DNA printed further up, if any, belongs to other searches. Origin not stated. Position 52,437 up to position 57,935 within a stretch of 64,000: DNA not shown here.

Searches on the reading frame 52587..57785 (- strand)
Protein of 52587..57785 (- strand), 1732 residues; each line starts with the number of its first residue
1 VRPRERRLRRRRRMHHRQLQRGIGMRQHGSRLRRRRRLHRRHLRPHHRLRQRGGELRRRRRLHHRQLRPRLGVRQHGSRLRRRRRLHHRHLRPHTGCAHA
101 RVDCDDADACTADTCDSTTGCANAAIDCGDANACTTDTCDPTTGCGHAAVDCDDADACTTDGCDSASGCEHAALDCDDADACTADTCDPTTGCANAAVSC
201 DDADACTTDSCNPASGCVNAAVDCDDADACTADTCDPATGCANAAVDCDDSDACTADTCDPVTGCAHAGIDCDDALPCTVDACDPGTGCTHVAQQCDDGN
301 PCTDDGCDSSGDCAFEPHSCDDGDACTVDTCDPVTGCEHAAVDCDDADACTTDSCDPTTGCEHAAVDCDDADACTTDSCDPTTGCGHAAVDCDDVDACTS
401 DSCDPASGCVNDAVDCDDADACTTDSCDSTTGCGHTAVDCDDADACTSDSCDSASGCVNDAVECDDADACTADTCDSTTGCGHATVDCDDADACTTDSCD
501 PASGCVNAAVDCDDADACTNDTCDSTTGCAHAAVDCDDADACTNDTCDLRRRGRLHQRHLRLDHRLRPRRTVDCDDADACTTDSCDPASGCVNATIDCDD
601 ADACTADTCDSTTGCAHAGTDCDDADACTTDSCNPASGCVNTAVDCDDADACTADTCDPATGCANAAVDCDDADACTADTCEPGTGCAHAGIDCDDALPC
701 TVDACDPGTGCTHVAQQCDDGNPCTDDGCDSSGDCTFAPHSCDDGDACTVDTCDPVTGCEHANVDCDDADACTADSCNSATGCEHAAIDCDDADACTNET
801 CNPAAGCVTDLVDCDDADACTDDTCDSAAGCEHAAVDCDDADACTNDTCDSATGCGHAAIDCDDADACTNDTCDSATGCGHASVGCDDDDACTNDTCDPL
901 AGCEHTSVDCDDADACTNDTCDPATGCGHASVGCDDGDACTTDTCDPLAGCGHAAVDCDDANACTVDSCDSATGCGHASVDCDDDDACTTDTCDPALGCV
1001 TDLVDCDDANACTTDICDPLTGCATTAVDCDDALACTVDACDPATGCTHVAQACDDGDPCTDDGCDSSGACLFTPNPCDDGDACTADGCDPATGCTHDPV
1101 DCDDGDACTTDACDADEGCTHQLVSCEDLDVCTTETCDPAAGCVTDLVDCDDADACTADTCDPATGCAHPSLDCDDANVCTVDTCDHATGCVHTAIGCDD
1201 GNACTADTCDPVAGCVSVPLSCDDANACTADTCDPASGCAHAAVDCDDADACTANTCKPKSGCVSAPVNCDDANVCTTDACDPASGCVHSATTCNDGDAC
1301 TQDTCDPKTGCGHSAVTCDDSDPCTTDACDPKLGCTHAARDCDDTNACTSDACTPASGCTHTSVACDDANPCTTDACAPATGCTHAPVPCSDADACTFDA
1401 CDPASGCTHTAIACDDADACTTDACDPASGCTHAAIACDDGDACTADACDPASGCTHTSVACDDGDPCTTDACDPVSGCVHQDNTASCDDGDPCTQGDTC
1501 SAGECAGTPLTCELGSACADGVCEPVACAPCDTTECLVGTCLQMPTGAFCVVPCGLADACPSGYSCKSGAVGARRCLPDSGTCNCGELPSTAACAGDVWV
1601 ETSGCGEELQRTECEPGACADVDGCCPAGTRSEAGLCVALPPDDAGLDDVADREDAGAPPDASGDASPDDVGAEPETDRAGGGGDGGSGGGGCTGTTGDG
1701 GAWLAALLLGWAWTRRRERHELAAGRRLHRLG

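Call 74: search_protein_families(library=pfam, proteins=[window:52587-57785:-], max_evalue=0.001)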
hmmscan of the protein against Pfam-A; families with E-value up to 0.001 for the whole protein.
window:52587-57785:- (1732 aa): 1 family
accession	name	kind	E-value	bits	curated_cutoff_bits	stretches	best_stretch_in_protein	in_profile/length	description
PF00526.23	Dicty_CTDC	-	0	1048.4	27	53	1173-1196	1-24/24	Dictyostelium (slime mold) repeat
